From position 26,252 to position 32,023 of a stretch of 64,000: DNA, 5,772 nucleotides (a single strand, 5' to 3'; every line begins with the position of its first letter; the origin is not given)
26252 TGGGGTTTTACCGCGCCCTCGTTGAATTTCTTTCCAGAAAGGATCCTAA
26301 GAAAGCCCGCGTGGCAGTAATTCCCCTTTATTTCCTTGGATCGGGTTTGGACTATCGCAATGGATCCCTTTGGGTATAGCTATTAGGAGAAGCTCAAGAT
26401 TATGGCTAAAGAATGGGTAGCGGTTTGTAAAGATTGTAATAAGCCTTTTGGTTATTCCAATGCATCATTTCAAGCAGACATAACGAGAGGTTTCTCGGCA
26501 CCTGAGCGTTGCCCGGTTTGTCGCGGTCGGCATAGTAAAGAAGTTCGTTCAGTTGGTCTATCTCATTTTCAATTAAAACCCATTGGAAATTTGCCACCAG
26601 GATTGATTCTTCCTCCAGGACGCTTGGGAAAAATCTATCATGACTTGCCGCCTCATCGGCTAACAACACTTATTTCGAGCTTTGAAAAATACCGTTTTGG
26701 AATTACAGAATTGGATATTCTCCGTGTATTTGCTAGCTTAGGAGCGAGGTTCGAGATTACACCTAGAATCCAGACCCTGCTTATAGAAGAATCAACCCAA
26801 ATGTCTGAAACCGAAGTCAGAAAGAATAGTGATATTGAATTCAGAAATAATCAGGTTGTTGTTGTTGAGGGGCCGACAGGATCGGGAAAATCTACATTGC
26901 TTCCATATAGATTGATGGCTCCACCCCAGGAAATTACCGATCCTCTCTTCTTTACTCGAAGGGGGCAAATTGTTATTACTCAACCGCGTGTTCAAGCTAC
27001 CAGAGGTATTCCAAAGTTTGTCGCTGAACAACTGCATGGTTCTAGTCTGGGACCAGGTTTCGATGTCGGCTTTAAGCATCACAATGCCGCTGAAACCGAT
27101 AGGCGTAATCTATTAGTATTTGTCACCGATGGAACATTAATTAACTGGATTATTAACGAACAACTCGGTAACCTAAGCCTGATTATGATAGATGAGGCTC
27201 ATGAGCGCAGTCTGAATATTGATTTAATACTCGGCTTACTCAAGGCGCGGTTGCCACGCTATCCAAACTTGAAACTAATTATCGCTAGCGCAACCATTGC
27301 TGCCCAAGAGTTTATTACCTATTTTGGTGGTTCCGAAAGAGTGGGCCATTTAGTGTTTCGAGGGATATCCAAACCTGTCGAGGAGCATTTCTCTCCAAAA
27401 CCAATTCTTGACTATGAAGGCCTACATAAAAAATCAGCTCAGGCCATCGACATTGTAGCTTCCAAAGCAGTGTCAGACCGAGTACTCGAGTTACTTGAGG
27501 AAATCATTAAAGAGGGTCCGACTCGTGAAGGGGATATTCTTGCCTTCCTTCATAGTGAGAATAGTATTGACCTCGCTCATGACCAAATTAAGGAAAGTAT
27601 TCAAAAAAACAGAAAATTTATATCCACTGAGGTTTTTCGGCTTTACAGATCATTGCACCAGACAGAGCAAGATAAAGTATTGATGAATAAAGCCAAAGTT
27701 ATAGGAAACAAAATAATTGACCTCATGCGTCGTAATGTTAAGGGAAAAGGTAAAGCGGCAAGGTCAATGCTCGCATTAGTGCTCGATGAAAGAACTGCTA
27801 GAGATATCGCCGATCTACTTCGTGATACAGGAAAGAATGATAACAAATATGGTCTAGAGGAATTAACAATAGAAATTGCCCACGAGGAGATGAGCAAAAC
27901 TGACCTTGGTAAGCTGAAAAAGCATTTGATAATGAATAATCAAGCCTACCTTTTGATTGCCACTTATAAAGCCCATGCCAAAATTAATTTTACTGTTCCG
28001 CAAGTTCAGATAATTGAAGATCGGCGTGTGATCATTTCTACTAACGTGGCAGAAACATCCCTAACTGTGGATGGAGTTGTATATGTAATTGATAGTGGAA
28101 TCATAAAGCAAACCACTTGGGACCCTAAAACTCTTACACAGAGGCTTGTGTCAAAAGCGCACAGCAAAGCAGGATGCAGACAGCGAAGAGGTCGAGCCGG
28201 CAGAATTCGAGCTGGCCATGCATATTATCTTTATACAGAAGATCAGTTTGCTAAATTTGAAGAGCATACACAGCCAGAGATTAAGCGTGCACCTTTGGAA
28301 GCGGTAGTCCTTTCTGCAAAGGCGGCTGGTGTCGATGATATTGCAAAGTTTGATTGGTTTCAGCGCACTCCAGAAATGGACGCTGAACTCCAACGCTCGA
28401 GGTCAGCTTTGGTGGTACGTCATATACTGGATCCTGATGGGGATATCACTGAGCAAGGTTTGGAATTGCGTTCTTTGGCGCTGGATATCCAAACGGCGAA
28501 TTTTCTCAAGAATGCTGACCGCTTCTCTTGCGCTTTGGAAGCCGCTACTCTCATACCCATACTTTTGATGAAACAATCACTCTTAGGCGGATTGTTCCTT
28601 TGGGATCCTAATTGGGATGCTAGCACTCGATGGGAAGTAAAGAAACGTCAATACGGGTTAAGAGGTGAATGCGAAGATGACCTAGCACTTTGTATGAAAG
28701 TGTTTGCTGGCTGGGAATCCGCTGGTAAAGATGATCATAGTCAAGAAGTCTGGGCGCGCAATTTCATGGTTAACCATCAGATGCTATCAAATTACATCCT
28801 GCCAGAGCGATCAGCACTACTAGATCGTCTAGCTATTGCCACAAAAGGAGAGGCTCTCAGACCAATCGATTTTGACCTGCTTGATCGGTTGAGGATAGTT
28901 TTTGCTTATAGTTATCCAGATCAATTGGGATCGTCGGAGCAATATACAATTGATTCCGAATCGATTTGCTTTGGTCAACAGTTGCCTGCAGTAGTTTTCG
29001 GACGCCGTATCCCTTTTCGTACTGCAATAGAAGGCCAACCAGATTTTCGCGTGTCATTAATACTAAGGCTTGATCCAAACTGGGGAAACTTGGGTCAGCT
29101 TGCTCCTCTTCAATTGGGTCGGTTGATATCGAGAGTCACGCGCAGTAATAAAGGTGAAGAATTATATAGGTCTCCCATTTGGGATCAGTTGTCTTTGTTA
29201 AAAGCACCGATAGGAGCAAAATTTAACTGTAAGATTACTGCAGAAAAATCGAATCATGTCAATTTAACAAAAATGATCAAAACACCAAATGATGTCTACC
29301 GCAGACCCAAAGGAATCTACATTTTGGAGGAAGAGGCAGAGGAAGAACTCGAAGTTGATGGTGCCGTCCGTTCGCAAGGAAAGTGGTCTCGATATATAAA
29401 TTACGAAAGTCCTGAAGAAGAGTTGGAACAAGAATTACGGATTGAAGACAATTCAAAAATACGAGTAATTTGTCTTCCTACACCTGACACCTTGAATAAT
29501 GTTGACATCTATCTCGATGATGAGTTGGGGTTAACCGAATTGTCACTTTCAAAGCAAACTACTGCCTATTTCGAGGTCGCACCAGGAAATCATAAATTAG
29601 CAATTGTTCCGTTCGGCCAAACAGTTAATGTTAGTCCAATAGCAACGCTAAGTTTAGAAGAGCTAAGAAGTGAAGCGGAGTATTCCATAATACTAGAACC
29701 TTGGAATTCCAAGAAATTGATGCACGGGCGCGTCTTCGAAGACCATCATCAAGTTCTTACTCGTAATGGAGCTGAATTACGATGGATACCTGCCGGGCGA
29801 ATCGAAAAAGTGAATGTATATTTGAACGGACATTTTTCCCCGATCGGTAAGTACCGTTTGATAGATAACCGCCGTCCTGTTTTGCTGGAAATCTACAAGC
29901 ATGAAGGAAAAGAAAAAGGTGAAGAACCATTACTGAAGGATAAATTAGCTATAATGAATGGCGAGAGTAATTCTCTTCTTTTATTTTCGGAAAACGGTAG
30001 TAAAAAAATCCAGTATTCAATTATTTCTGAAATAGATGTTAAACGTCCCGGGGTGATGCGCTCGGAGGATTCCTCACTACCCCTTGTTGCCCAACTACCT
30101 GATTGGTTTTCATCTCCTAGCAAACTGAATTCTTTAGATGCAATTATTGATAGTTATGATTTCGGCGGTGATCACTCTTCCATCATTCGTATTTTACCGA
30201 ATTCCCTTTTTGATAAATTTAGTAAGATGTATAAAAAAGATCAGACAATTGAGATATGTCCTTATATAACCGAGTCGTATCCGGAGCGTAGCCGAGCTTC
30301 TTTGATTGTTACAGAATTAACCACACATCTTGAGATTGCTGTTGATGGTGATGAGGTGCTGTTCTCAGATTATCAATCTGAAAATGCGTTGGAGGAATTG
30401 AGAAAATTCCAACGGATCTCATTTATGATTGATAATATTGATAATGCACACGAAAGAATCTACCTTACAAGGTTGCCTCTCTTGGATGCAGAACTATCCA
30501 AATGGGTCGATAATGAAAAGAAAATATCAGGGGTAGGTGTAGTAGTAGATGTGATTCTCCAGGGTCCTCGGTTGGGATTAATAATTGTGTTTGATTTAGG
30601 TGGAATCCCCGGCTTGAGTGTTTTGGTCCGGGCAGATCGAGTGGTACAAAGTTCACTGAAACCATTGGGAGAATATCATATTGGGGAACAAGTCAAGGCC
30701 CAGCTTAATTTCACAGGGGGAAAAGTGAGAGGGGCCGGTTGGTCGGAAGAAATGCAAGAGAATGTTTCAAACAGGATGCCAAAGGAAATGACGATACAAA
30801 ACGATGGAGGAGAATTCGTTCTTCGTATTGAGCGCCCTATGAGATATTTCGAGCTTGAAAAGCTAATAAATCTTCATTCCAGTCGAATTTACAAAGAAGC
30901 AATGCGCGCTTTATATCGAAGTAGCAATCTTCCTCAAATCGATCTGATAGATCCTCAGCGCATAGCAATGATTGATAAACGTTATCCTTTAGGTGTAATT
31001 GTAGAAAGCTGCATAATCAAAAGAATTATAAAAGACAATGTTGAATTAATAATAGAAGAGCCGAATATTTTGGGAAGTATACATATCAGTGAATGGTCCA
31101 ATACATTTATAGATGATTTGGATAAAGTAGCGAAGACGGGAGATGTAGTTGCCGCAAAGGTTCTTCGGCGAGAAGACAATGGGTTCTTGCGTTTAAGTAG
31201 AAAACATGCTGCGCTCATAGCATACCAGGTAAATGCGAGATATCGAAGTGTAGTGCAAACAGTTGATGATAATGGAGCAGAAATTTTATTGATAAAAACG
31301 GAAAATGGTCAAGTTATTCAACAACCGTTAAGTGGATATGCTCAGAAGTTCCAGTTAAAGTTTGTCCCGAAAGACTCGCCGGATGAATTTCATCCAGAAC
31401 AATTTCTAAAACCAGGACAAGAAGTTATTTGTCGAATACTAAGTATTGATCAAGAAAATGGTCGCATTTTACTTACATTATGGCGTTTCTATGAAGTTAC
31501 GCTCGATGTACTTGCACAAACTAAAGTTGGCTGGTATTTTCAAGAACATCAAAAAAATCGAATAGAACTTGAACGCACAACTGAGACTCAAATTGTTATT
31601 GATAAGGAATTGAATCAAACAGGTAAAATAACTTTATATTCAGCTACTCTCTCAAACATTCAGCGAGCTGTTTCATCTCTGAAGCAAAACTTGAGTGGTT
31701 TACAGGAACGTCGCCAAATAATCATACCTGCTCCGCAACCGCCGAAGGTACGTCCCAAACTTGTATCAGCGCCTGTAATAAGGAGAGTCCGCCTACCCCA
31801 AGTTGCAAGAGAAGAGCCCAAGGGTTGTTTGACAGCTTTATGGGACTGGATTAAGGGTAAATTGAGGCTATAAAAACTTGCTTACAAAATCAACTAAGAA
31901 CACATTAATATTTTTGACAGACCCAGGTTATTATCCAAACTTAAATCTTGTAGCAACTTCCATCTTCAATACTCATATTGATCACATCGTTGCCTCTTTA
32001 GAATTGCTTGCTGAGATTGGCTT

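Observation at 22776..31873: Translationally coupled operon of REase-fold protein, SUKH fusion protein, unknown 424-aa protein and giant DEAH/RHA helicase: candidate novel defence or toxin-immunity-helicase system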

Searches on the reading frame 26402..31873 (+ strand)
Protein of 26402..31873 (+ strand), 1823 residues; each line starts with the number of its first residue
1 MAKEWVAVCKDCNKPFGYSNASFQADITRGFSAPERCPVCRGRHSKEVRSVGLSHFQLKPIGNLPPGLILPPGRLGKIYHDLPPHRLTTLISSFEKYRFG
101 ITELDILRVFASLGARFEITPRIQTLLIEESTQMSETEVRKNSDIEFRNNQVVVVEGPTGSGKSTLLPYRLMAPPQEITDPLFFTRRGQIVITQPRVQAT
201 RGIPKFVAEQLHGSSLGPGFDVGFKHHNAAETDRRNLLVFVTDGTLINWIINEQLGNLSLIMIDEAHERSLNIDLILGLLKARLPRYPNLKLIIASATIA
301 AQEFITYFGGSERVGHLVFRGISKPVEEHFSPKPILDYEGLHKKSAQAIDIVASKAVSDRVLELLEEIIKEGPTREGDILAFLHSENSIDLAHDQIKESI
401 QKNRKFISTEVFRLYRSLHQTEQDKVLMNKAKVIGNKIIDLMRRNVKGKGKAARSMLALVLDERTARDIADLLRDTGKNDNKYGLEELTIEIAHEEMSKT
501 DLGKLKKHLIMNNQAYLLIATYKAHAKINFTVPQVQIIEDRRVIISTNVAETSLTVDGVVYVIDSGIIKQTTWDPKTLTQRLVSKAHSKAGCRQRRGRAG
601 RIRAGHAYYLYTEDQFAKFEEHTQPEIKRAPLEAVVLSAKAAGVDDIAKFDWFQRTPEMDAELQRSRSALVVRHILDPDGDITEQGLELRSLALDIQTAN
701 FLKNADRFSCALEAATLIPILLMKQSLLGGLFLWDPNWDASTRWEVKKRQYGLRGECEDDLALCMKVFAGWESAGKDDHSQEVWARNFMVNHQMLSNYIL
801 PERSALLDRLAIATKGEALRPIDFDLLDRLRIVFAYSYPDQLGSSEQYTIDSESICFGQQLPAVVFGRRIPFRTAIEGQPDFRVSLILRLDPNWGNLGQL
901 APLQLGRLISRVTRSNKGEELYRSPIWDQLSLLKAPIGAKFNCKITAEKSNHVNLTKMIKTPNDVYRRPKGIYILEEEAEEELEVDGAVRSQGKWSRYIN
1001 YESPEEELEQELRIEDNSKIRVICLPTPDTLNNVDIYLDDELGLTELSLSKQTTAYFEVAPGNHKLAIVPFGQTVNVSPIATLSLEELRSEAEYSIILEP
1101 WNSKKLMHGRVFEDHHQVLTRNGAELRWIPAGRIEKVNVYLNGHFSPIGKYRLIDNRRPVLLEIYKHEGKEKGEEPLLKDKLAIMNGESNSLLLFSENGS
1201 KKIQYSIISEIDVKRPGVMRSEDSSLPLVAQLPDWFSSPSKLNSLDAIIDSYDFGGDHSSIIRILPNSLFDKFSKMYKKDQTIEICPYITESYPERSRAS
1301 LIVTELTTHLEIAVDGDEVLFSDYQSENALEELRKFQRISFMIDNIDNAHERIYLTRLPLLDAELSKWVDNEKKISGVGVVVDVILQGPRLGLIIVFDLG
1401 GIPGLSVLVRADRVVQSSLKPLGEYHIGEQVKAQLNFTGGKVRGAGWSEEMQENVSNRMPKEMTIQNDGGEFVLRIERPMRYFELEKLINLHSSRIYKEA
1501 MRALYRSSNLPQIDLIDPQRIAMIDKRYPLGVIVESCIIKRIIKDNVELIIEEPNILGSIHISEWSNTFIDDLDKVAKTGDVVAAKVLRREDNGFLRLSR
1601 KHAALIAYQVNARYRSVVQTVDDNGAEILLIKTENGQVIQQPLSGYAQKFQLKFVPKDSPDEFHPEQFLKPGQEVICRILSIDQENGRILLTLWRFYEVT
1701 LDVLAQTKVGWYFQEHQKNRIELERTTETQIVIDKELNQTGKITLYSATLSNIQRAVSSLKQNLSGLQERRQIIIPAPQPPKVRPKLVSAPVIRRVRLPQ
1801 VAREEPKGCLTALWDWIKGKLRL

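Call 5: search_protein_families(library=pfam, proteins=[window:26402-31873:+], max_evalue=0.1)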
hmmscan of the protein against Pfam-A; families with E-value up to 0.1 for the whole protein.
window:26402-31873:+ (1823 aa): 10 families
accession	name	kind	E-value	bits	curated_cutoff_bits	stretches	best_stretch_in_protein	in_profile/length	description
PF00271.37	Helicase_C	-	5.4e-07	30.3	23.5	1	540-602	65-109/110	Helicase conserved C-terminal domain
PF00575.29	S1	-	2.6e-06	28.1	22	1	1539-1601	12-74/74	S1 RNA binding domain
PF00270.35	DEAD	-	8.4e-06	26.1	26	1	149-300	13-161/167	DEAD/DEAH box helicase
PF14344.12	DUF4397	-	2e-05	25.6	30.6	1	1028-1132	10-110/119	Domain of unknown function (DUF4397)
PF13401.12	AAA_22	-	0.0007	20.4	27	1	149-268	4-95/130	AAA domain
PF25199.1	nSTAND_NTPase5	-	0.002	18.4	34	1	143-167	34-58/145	Novel STAND NTPase 5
PF13555.12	AAA_29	-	0.0025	18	27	1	143-176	15-50/61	P-loop containing region of AAA domain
PF13476.12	AAA_23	-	0.0032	18.6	27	1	142-167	12-36/201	AAA domain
PF00005.33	ABC_tran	-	0.0057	17.7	25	1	141-167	2-28/137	ABC transporter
PF00437.27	T2SSE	-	0.069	12.2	24.9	0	144-168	136-160/370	Type II/IV secretion system protein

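Call 6: search_protein_families(library=padloc, proteins=[window:26402-31873:+], max_evalue=0.1)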
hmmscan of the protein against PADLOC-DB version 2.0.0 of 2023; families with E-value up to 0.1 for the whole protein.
window:26402-31873:+ (1823 aa): 4 families
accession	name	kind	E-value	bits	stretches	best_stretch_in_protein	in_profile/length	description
PDLC04140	mad8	-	0.00013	19.6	1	137-167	14-44/314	mads_8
PDLC04135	mad3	-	0.00059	17.5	1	141-167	14-39/374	mads_3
PDLC03859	LmuB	-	0.0018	15.5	1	123-167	5-41/611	-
PDLC01439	typeIV_DinG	-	0.026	11.2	0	147-187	31-68/575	CAS-IV-A; associated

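Call 8: search_protein_families(library=ncbifam, proteins=[window:26402-31873:+], max_evalue=0.1)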
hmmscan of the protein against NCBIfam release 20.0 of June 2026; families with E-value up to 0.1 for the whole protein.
window:26402-31873:+ (1823 aa): 38 families (the best 25 are shown)
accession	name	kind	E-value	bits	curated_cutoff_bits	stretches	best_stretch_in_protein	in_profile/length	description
TIGR01967.1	DEAH_box_HrpA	equivalog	3.4e-72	243.6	722.75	2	145-431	77-330/1284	ATP-dependent RNA helicase HrpA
NF008348.1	PRK11131.1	equivalog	3.2e-64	216.8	1400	2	140-431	73-330/1287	ATP-dependent RNA helicase HrpA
TIGR01970.1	DEAH_box_HrpB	equivalog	1.7e-56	192.1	546.15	2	540-724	264-445/825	ATP-dependent helicase HrpB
NF008662.0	PRK11664.1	equivalog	1.3e-54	185.8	1053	2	540-721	265-446/813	ATP-dependent helicase HrpB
NF004952.0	PRK06299.1-2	equivalog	1.2e-09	37.1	524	2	1523-1643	383-510/580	30S ribosomal protein S1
NF040578.1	S1_dom_Ygs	exception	1.2e-07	31.9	175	1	1555-1621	30-97/122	S1 domain-containing post-transcriptional regulator Ygs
NF040579.1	S1_dom_CvfD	subfamily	1.2e-07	31.9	117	1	1556-1607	27-79/113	CvfD/Ygs/GSP13 family RNA-binding post-transcriptional regulator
TIGR00717.1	rpsA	equivalog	2.7e-07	29.5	577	1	1663-1707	312-356/516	30S ribosomal protein S1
NF005973.0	PRK08059.1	equivalog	5.8e-07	29.6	148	1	1552-1601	27-77/123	S1 domain-containing post-transcriptional regulator GSP13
NF000907.0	PRK00087.1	equivalog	1.7e-06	26.6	624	1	1523-1607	556-639/671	bifunctional 4-hydroxy-3-methylbut-2-enyl diphosphate reductase/30S ribosomal protein S1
NF006363.0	PRK08582.1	equivalog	2.5e-06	27.7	171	1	1557-1604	30-77/140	S1 domain-containing RNA-binding protein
NF004473.0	PRK05807.1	equivalog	3.1e-06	27.6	178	1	1555-1604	27-76/136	S1 domain-containing RNA-binding protein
NF005208.0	PRK06676.1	equivalog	3.3e-06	26.4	368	1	1533-1604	21-92/391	30S ribosomal protein S1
NF004954.0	PRK06299.1-4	equivalog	0.00016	20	727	0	1324-1384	400-460/560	30S ribosomal protein S1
NF003063.0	PRK03987.1-2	equivalog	0.00027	20.3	430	1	1547-1602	26-81/262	translation initiation factor IF-2 subunit alpha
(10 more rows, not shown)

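Call 10: search_dna_similar(query=window:26402-31873:+, collection=plasmids, mode=protein, max_rows=30)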
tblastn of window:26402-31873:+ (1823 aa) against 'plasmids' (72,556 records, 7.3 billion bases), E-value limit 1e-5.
Records with a match: 53; places in all: 60; records where one place covers at least 80% of the query: 0.
Best place of each record, by identity: <60% 53.
By first word of the organism name: Escherichia 12; Mycetohabitans 9; Sinorhizobium 4; Acinetobacter 3; Salmonella 2; Ralstonia 2; Klebsiella 2; Pseudomonas 2; Neisseria 2; Proteus 2; and 12 more.
By predicted mobility (MOB-suite, as given by PLSDB): non-mobilizable 46; mobilizable 5; conjugative 2.
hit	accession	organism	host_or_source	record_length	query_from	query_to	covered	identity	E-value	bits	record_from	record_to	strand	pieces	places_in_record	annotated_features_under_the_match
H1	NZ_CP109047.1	Streptomyces sp. NBC_00637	-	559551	5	847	40%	34.3%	2e-46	374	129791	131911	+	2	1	helicase-related protein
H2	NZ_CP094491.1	Paenarthrobacter ureafaciens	soil,farmland soil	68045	146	834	28%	38.9%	1e-35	292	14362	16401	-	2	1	S1 RNA-binding domain-containing protein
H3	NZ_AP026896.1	Aeromonas caviae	Microbe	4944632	150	721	30%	33.2%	3e-25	195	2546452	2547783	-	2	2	none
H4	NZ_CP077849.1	Acinetobacter baumannii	Homo sapiens,Rectal swab_P28_BU14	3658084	111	792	32%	30.6%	2e-26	204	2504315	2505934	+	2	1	none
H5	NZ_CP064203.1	Acinetobacter baumannii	Homo sapiens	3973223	111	792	32%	30.6%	2e-26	204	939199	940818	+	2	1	none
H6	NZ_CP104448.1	Acinetobacter baumannii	Homo sapiens,sputum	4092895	111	792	32%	30.6%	2e-26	204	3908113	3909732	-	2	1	none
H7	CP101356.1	Salmonella enterica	chicken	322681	140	721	26%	34.7%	1e-25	201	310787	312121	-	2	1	hrpA: ATP-dependent RNA helicase HrpA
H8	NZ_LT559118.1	Nonomuraea gerenzanensis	-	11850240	140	724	26%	35.2%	9e-28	206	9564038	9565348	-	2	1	none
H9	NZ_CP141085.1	Escherichia coli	Homo sapiens,Infected Human Urine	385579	140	721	26%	34.5%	2e-25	203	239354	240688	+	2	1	hrpA: ATP-dependent RNA helicase HrpA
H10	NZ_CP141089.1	Escherichia coli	Homo sapiens,Infected Human Urine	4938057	140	721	26%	34.5%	2e-25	201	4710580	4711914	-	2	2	none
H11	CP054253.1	Escherichia coli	Homo sapiens,bone infection of foot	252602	140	721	26%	34.5%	2e-25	200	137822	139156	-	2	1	none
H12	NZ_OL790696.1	Escherichia coli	-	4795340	140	721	26%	34.5%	2e-25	200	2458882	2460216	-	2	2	none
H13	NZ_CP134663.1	Escherichia coli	Larus michahellis,bacteria,cloaca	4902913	140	721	26%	34.5%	2e-25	200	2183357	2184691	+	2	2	none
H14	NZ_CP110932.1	Salmonella enterica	Chicken,whole organism,gut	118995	140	721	26%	34.6%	2e-25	198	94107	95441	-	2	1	hrpA: ATP-dependent RNA helicase HrpA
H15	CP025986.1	Ralstonia solanacearum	Cucurbita maxima,culture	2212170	150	713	29%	31.3%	3e-22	181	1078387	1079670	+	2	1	hrpA: ATP-dependent RNA helicase HrpA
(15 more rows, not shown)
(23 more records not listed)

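Call 30: search_solved_structures(query=window:26402-31873:+, max_evalue=0.001)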
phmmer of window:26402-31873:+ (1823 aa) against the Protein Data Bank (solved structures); distinct sequences matched with E-value up to 0.001: 64 (the best 60 are shown).
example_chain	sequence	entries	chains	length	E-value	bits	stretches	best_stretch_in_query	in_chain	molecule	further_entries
3kx2_B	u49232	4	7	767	1.8e-59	204.8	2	540-724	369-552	Pre-mRNA-splicing factor ATP-dependent RNA helicase PRP43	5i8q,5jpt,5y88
2xau_A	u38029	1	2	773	1.8e-59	204.8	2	540-724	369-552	PRE-MRNA-SPLICING FACTOR ATP-DEPENDENT RNA HELICASE PRP43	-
8rdy_A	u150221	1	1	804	2.1e-59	204.5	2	540-724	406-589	Pre-mRNA-splicing factor ATP-dependent RNA helicase PRP43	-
5xdr_A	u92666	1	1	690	2.2e-56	194.5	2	540-821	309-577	Pre-mRNA-splicing factor ATP-dependent RNA helicase DHX15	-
8ejm_A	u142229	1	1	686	2.6e-56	194.3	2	540-814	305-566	ATP-dependent RNA helicase DHX15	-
6sh6_A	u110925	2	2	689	2.6e-56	194.3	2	540-815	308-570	Pre-mRNA-splicing factor ATP-dependent RNA helicase DHX15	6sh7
9l5s_z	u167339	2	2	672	4.2e-56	193.6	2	539-797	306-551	RNA helicase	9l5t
6id1_V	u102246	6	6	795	4.6e-56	193.5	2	540-813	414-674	Pre-mRNA-splicing factor ATP-dependent RNA helicase DHX15 | ATP-dependent RNA helicase DHX15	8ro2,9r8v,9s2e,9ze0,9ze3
5d0u_A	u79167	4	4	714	2.5e-55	191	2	540-753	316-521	Pre-mRNA-splicing factor ATP-dependent RNA helicase PRP43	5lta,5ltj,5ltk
9l5r_Cc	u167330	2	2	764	3.2e-55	190.7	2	540-753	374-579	RNA helicase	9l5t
6qid_A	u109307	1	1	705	6.1e-55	189.7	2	540-753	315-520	Prp43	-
6qie_A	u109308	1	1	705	8.5e-55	189.3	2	540-753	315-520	Prp43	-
8cnt_A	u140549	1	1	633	1.8e-53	184.9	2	541-723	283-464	Pre-mRNA splicing factor ATP-dependent RNA helicase prp16-like protein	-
5z56_x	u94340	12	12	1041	6e-52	179.8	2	540-727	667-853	Putative pre-mRNA-splicing factor ATP-dependent RNA helicase DHX16 | Pre-mRNA-splicing factor ATP-dependent RNA helicase DHX16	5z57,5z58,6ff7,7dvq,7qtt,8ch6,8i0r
8po6_A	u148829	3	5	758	8.9e-52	179.3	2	146-429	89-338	ATP-dependent RNA helicase HrpA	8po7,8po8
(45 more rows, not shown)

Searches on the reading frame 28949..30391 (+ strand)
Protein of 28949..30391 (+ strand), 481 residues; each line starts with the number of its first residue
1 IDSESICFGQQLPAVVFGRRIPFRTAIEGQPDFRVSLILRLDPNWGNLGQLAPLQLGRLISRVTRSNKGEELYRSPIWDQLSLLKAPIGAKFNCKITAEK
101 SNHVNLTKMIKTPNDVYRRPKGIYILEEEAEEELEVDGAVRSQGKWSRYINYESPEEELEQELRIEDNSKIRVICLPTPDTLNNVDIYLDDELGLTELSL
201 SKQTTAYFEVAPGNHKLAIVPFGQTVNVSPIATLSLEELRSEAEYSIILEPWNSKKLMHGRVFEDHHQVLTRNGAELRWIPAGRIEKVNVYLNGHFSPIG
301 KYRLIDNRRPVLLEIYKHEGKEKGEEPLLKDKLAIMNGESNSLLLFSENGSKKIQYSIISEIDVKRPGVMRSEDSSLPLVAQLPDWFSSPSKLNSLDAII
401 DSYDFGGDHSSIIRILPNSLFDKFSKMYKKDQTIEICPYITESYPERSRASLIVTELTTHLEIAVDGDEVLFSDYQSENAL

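Call 116: search_solved_structures(query=window:28949-30391:+, max_evalue=5)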
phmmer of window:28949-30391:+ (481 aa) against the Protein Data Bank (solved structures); distinct sequences matched with E-value up to 5: 16.
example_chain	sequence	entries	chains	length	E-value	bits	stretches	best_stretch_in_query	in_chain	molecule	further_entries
7bff_A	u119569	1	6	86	0.47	12.5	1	152-204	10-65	30S ribosomal protein S6,30S ribosomal protein S6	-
7bfd_A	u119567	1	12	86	0.57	12.2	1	152-204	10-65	30S ribosomal protein S6,30S ribosomal protein S6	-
7bfc_C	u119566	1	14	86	0.58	12.2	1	152-204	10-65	30S ribosomal protein S6,30S ribosomal protein S6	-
7bfg_A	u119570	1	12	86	0.58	12.2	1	152-204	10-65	30S ribosomal protein S6,30S ribosomal protein S6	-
2kjw_A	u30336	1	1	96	0.68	12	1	151-204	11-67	30S ribosomal protein S6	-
7b8v_A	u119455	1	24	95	0.7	11.9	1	152-204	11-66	30S ribosomal protein S6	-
9b9s_A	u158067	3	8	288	0.87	11.6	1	393-473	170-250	Chemotaxis protein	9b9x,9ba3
8sgq_q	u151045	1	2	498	1.7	10.7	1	194-233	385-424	T-complex protein 1 subunit theta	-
3iyg_Q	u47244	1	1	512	1.8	10.6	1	194-233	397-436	T-complex protein 1 subunit theta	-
6nr8_H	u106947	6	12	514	1.8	10.6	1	194-233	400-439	T-complex protein 1 subunit theta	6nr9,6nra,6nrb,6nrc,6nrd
9unw_E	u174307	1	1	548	1.8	10.6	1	194-233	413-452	T-complex protein 1 subunit theta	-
9umt_E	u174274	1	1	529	1.8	10.6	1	194-233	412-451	T-complex protein 1 subunit theta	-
8sfe_q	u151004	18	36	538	1.9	10.5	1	194-233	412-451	T-complex protein 1 subunit theta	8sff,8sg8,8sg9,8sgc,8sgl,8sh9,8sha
7trg_B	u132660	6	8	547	1.9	10.5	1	194-233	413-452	T-complex protein 1 subunit theta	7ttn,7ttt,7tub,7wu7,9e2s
6qb8_q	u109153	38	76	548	1.9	10.5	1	194-233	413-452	T-complex protein 1 subunit theta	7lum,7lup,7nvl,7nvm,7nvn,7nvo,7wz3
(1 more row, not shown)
